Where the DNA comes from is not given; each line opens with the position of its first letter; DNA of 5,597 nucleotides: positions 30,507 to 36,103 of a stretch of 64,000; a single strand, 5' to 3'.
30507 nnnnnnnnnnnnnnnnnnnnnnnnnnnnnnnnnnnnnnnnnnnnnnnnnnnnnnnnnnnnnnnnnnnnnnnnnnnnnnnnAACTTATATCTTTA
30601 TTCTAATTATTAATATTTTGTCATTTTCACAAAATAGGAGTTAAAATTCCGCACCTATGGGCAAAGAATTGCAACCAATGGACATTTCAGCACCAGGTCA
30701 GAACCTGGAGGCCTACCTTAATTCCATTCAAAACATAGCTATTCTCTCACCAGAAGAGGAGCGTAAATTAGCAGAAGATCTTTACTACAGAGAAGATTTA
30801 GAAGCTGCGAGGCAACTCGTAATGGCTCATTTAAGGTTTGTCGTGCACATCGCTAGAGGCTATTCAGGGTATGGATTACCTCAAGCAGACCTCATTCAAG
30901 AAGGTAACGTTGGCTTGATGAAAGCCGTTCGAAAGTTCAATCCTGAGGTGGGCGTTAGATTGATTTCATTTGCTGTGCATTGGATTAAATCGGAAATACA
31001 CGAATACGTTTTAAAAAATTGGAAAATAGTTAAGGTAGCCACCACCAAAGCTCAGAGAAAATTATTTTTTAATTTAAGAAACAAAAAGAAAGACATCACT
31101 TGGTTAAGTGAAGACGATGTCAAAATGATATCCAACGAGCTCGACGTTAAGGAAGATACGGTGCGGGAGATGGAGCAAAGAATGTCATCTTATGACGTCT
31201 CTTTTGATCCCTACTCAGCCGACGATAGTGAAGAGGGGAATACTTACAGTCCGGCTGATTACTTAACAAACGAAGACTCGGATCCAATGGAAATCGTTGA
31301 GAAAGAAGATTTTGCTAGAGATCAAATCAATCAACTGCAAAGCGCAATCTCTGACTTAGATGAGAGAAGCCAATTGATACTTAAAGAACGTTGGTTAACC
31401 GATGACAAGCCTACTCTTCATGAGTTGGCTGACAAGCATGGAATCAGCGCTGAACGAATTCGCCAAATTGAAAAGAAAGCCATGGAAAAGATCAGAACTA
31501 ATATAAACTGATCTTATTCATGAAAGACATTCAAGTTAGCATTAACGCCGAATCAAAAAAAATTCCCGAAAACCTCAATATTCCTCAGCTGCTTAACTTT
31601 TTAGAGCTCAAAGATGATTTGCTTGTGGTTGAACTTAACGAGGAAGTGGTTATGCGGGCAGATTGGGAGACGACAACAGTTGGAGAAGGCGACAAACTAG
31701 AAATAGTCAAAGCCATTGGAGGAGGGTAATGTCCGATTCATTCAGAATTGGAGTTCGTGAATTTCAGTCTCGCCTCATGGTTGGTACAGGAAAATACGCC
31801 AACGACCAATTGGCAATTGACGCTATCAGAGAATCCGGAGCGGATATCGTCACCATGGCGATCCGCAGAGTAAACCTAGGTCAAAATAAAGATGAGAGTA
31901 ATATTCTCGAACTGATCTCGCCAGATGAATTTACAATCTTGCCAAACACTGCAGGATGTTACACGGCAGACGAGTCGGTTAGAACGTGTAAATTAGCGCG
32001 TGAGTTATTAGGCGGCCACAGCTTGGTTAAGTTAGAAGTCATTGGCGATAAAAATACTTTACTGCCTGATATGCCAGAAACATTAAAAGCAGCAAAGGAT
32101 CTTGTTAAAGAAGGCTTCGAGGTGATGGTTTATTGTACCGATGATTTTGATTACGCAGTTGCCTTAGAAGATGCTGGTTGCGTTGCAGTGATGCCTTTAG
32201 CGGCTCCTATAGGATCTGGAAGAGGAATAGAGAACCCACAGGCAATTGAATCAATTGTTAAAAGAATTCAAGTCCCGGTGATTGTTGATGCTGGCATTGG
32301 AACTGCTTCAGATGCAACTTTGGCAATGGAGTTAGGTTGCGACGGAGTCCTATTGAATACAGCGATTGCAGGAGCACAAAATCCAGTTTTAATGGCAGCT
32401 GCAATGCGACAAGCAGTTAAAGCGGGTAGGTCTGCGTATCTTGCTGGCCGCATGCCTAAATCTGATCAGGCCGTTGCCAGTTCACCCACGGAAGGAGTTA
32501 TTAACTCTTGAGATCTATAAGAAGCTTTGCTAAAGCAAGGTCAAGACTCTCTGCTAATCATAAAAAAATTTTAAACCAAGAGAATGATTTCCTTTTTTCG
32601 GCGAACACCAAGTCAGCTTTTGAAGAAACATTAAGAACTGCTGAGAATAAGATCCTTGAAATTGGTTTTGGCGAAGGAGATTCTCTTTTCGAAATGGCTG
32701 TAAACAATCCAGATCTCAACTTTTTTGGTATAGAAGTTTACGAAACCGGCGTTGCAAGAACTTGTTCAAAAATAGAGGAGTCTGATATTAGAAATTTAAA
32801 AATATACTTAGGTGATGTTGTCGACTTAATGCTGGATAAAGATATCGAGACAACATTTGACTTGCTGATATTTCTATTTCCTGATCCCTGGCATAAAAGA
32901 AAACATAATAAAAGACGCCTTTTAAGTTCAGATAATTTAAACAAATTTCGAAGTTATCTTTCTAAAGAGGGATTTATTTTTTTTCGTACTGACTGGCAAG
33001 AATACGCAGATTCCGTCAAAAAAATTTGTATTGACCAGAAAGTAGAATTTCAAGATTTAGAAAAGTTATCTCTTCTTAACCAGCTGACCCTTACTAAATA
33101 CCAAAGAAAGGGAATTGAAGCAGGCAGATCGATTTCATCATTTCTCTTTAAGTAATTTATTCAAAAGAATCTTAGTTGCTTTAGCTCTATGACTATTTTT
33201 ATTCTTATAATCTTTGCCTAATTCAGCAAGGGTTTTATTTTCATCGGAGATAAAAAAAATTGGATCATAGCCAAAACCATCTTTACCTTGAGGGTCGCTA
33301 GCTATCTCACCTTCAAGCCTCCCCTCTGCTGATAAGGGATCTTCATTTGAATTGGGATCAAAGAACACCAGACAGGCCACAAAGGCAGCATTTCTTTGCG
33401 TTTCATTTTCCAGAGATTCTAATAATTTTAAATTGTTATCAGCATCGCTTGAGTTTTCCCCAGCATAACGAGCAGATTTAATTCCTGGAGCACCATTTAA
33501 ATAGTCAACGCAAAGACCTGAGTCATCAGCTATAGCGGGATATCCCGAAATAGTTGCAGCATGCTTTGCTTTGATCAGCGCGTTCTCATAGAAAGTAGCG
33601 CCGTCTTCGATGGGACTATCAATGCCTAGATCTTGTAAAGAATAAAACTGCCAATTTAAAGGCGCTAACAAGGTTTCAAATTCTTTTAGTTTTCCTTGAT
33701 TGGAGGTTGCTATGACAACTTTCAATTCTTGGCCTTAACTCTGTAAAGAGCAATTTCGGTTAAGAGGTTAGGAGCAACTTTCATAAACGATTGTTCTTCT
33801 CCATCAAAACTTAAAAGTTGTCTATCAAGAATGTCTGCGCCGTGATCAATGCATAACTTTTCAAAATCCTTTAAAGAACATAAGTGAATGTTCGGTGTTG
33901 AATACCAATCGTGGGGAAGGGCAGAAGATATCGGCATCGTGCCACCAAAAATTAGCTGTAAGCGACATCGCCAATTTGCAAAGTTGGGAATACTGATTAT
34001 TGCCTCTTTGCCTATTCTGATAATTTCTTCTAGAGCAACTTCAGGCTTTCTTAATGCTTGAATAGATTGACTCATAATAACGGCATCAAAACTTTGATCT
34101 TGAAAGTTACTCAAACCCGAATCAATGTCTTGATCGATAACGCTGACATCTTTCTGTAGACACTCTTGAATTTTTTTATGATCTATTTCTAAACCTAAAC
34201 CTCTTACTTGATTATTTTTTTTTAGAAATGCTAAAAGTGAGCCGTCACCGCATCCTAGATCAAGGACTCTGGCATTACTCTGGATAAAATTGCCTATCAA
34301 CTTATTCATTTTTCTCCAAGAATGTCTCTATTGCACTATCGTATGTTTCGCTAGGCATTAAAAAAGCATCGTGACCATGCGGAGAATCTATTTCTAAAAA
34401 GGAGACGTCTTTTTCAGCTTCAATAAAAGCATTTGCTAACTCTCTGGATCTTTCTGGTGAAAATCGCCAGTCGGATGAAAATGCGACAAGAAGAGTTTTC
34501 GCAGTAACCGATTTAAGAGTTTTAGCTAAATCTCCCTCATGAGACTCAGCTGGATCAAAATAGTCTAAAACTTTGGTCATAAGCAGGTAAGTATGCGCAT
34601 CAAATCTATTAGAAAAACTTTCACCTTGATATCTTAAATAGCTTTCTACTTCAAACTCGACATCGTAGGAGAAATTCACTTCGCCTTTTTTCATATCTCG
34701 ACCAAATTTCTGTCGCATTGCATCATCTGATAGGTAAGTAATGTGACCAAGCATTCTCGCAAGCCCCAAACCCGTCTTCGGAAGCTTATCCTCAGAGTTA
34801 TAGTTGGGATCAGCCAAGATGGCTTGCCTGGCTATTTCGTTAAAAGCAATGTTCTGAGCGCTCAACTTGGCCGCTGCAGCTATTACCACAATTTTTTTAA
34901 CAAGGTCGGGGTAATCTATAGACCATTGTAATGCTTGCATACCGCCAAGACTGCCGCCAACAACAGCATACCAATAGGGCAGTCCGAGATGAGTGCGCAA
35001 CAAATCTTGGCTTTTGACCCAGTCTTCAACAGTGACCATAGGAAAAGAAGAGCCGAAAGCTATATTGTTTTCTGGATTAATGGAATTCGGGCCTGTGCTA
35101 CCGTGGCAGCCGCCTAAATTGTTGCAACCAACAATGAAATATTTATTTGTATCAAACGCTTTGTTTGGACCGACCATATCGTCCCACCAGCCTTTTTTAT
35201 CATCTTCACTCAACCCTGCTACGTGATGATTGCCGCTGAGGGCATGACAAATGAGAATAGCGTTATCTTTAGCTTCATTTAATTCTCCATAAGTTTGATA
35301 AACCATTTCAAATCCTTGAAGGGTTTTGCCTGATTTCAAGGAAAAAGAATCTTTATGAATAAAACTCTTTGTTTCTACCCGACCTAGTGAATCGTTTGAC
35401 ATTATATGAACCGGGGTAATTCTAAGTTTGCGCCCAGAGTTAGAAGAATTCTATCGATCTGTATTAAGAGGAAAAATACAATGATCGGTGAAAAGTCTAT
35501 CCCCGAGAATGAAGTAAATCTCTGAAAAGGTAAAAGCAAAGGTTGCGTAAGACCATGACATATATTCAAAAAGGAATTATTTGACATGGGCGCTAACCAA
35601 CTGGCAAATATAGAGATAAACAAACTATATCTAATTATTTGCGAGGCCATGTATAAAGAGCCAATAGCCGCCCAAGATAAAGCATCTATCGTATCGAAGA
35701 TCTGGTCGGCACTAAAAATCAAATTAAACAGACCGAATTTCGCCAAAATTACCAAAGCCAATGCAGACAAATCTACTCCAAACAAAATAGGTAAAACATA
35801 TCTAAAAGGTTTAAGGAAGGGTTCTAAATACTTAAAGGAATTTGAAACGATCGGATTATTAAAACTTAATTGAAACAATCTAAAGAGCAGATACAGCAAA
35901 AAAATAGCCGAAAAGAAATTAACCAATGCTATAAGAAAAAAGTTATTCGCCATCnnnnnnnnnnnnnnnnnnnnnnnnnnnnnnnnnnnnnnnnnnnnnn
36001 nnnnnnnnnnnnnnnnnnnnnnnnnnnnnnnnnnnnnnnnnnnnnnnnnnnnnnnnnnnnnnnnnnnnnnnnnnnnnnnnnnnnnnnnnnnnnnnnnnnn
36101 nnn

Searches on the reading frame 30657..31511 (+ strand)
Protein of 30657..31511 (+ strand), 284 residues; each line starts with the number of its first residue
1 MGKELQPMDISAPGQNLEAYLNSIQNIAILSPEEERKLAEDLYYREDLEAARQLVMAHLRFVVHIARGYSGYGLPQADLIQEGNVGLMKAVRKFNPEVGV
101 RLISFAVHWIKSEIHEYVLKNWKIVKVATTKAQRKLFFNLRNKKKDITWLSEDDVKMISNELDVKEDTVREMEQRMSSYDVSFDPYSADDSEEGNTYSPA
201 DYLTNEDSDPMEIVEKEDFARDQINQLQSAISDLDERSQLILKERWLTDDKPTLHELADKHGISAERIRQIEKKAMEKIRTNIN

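Call 27: search_protein_families(library=pfam, proteins=[window:30657-31511:+], max_evalue=0.001)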
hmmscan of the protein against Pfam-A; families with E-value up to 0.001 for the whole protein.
window:30657-31511:+ (284 aa): 3 families
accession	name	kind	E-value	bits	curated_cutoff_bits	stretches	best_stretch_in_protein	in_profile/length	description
PF04542.20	Sigma70_r2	-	4.4e-18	65.3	24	1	54-123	1-70/71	Sigma-70 region 2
PF04545.22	Sigma70_r4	-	6.4e-15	54.9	24.1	1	230-280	1-49/50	Sigma-70, region 4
PF00140.25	Sigma70_r1_2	-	0.00019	21.7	22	1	17-40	3-26/34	Sigma-70 factor, region 1.2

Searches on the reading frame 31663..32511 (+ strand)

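Call 27: search_protein_families(library=pfam, proteins=[window:31663-32511:+], max_evalue=0.001)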
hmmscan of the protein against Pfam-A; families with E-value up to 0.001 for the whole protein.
window:31663-32511:+ (282 aa): 2 families
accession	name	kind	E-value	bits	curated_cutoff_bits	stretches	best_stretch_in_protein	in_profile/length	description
PF05690.20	ThiG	-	1.9e-108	362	23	1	29-275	2-247/247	Thiazole biosynthesis protein ThiG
PF00977.27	His_biosynth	-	4.9e-06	26.6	23.6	1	190-247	60-115/228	Histidine biosynthesis protein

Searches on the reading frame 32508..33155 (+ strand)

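Call 27: search_protein_families(library=pfam, proteins=[window:32508-33155:+], max_evalue=0.001)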
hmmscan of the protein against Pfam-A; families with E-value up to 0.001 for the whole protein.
window:32508-33155:+ (215 aa): 3 families
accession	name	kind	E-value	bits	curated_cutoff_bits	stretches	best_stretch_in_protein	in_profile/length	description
PF02390.23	Methyltransf_4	-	1.2e-39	136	24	1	48-209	4-170/173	Putative methyltransferase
PF13847.12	Methyltransf_31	-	1e-06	28.9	27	1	45-122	3-80/145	Methyltransferase domain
PF13649.12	Methyltransf_25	-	0.00017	22.6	27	1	49-127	1-74/97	Methyltransferase domain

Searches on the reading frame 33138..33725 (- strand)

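Call 27: search_protein_families(library=pfam, proteins=[window:33138-33725:-], max_evalue=0.001)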
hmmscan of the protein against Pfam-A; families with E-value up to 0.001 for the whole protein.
window:33138-33725:- (195 aa): 1 family
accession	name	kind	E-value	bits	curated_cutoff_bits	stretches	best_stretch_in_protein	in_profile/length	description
PF01725.21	Ham1p_like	-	1.3e-63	214.7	22.5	1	3-188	1-184/186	Ham1 family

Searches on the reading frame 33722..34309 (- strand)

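Call 27: search_protein_families(library=pfam, proteins=[window:33722-34309:-], max_evalue=0.001)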
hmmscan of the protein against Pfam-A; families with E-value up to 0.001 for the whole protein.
window:33722-34309:- (195 aa): 7 families
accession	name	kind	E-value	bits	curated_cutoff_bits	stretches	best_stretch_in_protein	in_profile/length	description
PF07021.18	MetW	-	2.1e-68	230.2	21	1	4-191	6-193/193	Methionine biosynthesis protein MetW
PF13847.12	Methyltransf_31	-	1.8e-12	47.6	27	1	10-107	2-109/145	Methyltransferase domain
PF08241.18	Methyltransf_11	-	1.4e-11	45.3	21.2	1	16-101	1-88/95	Methyltransferase domain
PF13649.12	Methyltransf_25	-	1.1e-10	42.5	27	1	15-99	1-92/97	Methyltransferase domain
PF13489.12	Methyltransf_23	-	1.3e-08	35.2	27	1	9-101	20-109/164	Methyltransferase domain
PF08242.18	Methyltransf_12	-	2.3e-08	35.1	30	1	16-98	1-90/98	Methyltransferase domain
PF05175.20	MTS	-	0.0003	20.9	23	1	10-83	29-108/170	Methyltransferase small domain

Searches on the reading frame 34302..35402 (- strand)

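Call 27: search_protein_families(library=pfam, proteins=[window:34302-35402:-], max_evalue=0.001)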
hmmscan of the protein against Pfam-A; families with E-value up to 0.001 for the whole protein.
window:34302-35402:- (366 aa): 2 families
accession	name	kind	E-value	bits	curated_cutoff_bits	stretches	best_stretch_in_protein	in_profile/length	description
PF00561.26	Abhydrolase_1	-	9e-22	78.4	25.8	1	47-348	1-242/245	alpha/beta hydrolase fold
PF12146.15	Hydrolase_4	-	0.00016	21.5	27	0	145-189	78-121/239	Serine aminopeptidase, S33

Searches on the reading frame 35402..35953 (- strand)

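Call 27: search_protein_families(library=pfam, proteins=[window:35402-35953:-], max_evalue=0.001)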
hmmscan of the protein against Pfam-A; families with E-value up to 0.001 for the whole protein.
window:35402-35953:- (183 aa): 1 family
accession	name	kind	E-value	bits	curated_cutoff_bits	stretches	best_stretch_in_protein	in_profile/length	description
PF02325.22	YGGT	-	3e-19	69.6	27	2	103-169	3-69/70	YGGT family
